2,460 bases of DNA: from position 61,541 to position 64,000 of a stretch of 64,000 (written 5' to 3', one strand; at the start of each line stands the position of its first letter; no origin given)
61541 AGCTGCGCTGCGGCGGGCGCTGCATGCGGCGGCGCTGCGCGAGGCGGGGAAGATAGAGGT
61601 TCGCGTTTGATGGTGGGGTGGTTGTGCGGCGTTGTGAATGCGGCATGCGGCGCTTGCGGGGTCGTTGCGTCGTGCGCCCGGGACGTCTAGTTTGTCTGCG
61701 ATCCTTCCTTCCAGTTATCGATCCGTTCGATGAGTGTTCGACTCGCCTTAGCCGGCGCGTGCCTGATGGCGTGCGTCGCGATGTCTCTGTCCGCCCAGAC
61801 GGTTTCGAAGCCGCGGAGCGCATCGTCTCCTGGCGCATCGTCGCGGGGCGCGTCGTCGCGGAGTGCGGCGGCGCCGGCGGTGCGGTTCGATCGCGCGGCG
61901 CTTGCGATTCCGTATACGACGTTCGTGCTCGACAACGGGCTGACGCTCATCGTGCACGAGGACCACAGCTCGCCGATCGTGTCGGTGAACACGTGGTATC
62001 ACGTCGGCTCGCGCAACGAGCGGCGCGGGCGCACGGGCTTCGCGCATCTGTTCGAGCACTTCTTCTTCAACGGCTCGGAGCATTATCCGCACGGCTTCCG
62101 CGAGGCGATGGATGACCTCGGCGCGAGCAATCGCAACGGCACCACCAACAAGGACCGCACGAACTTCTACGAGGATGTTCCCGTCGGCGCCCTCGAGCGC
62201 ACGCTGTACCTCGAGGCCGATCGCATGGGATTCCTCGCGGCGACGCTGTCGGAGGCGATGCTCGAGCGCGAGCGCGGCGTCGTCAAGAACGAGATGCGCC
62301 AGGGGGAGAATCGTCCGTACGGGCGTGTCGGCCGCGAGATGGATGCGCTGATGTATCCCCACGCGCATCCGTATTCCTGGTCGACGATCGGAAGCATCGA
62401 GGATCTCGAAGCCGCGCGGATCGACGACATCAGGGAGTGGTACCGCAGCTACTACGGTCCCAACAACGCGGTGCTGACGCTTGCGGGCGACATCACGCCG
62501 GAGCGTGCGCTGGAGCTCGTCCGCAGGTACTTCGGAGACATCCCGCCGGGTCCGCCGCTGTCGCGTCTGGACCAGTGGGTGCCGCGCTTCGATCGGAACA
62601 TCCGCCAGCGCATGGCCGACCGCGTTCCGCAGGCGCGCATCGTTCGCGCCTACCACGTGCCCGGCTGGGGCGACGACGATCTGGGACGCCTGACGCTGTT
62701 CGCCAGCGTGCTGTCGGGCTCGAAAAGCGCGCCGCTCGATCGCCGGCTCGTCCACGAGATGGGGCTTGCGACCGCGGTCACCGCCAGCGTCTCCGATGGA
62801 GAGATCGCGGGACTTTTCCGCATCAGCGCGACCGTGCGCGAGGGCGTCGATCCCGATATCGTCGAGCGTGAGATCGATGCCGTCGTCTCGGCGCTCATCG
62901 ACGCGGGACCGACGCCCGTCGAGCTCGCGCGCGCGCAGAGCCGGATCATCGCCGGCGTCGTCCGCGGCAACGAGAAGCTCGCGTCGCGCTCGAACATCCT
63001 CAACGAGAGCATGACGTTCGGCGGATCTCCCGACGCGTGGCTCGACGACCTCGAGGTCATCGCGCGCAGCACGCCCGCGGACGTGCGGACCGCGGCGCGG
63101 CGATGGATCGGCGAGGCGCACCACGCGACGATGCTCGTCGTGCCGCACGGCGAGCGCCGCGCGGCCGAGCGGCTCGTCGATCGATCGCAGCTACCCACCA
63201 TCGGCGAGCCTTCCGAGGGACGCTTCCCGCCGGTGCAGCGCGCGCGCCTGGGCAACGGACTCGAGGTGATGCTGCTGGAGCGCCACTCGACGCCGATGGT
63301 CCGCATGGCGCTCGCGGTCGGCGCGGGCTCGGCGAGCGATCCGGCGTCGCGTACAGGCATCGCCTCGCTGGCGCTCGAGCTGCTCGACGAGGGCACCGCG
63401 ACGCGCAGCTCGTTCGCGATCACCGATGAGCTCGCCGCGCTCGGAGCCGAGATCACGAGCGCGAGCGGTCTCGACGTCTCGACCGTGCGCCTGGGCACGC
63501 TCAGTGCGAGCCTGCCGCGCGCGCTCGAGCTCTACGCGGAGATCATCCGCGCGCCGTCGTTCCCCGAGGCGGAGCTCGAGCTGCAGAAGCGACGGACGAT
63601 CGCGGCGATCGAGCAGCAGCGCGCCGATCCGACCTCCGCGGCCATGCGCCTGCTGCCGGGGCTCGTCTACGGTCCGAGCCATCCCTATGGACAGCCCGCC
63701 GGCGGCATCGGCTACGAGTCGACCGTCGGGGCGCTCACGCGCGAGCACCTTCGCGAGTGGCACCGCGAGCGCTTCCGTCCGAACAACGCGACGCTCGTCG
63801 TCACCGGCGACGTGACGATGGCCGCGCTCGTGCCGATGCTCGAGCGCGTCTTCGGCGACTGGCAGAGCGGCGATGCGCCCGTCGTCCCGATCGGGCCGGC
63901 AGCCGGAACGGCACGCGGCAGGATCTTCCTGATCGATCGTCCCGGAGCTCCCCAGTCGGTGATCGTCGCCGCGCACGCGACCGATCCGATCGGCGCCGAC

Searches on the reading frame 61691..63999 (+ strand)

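Call 23: search_protein_families(library=pfam, proteins=[window:61691-63999:+], max_evalue=0.001)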
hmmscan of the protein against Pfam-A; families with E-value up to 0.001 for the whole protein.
window:61691-63999:+ (769 aa): 2 families
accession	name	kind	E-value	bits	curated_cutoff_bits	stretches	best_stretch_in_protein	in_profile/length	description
PF05193.26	Peptidase_M16_C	-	4.4e-45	154.2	23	2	245-417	5-179/181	Peptidase M16 inactive domain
PF00675.25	Peptidase_M16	-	2.8e-33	115.4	22.3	2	88-209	4-123/149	Insulinase (Peptidase family M16)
